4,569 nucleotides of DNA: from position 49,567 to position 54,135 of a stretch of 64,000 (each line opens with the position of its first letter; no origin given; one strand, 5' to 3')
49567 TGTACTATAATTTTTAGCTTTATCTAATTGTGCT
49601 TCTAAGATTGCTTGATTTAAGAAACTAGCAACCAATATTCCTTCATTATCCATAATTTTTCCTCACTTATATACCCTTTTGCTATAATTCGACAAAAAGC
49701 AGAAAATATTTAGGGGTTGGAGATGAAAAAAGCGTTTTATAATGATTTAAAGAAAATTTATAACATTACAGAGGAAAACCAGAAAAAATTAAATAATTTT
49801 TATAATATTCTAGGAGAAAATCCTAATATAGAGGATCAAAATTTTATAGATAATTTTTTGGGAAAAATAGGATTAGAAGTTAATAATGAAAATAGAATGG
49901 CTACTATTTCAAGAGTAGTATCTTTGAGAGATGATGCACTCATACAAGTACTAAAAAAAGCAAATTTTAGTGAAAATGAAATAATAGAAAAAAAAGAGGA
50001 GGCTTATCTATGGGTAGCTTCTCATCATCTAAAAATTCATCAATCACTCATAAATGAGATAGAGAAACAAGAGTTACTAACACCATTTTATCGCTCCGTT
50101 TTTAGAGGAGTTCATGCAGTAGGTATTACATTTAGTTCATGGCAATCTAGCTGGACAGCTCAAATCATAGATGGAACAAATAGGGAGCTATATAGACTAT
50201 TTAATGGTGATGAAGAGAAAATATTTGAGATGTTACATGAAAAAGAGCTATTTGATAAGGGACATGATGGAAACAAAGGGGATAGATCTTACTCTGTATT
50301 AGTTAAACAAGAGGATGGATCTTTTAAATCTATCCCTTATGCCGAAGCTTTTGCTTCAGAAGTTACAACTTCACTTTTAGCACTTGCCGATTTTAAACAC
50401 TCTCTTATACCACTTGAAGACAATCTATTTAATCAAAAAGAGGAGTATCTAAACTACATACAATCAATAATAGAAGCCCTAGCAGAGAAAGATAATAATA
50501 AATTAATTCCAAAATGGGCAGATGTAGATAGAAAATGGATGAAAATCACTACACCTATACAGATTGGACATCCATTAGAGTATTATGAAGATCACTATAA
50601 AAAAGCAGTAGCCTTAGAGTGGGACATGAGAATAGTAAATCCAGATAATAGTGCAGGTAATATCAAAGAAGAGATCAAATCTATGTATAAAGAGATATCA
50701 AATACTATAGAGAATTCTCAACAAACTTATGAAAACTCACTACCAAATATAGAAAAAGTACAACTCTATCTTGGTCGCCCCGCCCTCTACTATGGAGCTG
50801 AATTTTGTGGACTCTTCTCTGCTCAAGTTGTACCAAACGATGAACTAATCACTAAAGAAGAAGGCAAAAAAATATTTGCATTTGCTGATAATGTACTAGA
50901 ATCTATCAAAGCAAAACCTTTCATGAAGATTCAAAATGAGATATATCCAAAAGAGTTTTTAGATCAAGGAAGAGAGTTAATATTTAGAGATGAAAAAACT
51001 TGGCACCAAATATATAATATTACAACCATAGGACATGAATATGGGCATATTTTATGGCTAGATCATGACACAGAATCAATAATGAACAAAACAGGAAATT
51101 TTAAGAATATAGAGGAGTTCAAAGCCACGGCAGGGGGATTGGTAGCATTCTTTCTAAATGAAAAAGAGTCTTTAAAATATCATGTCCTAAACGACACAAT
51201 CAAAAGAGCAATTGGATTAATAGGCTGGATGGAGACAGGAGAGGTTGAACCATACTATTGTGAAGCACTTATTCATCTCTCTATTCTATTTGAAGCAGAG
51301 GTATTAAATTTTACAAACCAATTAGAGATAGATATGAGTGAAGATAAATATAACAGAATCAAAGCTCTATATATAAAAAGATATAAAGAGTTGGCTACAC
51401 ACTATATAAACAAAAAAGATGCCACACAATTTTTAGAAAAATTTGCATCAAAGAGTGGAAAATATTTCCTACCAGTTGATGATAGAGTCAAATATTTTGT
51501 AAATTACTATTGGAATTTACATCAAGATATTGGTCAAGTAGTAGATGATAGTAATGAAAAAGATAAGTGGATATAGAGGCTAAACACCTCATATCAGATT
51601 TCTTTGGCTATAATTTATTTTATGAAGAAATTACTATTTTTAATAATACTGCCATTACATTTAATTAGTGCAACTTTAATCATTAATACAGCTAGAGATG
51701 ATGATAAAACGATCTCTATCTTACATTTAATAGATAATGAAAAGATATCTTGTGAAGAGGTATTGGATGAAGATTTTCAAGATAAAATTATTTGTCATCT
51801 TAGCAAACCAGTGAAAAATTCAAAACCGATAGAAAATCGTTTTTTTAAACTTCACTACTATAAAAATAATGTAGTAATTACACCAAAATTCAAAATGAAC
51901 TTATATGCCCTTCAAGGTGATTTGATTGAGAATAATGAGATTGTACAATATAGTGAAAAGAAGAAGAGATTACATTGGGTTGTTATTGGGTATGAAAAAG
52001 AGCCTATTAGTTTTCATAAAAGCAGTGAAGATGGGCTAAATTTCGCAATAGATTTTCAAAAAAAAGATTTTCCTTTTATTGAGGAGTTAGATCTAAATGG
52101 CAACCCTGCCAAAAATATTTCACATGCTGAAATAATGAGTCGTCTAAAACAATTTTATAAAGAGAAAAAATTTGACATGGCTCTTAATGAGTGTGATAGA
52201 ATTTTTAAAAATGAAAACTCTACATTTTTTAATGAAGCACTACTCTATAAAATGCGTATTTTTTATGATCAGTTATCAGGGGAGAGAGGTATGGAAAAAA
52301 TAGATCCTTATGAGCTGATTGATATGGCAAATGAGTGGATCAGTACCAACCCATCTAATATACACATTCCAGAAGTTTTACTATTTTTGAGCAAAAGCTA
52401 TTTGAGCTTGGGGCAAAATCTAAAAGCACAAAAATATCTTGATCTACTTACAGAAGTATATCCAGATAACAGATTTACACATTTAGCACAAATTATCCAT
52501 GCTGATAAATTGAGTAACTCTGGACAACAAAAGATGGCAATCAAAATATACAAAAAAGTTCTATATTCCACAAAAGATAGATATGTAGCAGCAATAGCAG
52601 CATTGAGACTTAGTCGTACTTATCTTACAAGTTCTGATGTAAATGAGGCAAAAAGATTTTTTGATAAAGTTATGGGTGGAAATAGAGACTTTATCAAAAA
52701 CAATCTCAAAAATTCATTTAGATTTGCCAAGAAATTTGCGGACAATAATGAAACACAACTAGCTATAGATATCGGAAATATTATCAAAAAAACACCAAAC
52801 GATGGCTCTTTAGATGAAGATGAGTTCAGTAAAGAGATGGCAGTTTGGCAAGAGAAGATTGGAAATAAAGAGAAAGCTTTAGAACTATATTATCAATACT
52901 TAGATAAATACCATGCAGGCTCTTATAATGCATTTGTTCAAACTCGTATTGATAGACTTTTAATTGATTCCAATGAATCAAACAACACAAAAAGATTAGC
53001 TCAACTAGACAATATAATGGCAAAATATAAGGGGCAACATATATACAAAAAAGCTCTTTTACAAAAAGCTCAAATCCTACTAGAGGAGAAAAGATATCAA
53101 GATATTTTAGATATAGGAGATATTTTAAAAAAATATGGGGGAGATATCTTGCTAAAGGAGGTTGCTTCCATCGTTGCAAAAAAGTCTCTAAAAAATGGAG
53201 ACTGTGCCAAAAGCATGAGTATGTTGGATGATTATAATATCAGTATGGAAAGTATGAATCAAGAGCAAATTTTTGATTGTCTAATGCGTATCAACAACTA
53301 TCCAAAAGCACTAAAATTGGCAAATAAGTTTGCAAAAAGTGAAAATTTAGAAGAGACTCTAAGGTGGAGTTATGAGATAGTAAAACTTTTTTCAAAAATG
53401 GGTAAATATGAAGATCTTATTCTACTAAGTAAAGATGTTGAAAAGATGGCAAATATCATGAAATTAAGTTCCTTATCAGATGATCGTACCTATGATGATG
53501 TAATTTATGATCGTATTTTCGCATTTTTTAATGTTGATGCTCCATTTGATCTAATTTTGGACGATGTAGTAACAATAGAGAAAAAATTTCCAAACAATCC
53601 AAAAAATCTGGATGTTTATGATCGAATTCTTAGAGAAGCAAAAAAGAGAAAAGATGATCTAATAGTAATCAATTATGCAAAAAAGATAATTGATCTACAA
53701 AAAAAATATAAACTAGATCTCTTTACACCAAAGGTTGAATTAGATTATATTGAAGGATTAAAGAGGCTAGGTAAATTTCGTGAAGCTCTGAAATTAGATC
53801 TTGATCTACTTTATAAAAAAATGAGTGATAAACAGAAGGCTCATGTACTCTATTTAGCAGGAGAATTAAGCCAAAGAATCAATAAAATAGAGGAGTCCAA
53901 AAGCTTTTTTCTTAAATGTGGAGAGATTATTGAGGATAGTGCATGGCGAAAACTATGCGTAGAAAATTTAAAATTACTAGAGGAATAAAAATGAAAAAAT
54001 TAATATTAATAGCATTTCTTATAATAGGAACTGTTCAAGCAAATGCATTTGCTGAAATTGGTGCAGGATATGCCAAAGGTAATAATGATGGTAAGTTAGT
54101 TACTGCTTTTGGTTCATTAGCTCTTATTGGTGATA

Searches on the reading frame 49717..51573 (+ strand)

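Call 77: search_protein_families(library=pfam, proteins=[window:49717-51573:+], max_evalue=0.00001)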
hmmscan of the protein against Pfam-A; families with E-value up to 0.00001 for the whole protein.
window:49717-51573:+ (619 aa): 1 family
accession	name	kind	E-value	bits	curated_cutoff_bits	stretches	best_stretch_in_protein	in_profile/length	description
PF25448.1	DUF7897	-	2.8e-229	762.9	27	1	9-610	2-595/595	Domain of unknown function (DUF7897)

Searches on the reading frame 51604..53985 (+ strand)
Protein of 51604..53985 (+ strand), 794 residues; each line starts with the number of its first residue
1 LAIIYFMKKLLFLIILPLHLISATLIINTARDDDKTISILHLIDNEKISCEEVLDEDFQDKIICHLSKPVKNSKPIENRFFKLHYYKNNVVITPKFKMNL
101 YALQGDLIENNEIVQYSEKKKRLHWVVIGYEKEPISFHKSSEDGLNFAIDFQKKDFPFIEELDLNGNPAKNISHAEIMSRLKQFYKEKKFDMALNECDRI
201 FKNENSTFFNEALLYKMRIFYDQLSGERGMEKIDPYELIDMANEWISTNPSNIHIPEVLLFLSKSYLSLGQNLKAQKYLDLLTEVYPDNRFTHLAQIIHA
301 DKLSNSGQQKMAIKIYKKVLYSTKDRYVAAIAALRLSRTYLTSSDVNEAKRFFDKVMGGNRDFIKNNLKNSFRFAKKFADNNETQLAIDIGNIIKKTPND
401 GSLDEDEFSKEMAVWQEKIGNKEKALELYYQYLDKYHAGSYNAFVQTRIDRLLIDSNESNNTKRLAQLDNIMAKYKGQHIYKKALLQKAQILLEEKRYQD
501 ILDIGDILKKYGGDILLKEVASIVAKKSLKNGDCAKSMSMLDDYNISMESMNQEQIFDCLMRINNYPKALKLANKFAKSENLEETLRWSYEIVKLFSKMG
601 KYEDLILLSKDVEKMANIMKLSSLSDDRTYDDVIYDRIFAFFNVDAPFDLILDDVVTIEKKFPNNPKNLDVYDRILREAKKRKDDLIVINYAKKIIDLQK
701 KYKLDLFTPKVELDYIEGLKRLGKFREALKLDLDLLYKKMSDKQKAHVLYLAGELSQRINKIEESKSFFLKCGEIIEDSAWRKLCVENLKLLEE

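Call 77: search_protein_families(library=pfam, proteins=[window:51604-53985:+], max_evalue=0.00001)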
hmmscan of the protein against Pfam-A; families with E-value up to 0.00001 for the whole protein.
window:51604-53985:+ (794 aa): 4 families
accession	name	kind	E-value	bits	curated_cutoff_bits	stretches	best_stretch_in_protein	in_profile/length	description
PF24323.1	DUF7494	-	1.2e-18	68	27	1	25-133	3-116/117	Domain of unknown function (DUF7494)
PF13181.12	TPR_8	-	6.9e-07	29.4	25.7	0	257-289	2-34/34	Tetratricopeptide repeat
PF09976.15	TPR_21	-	1e-06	29.1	25.5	1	271-355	54-138/193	Tetratricopeptide repeat-like domain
PF13428.12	TPR_14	-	2.7e-06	27.9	23.5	0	256-295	1-40/44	Tetratricopeptide repeat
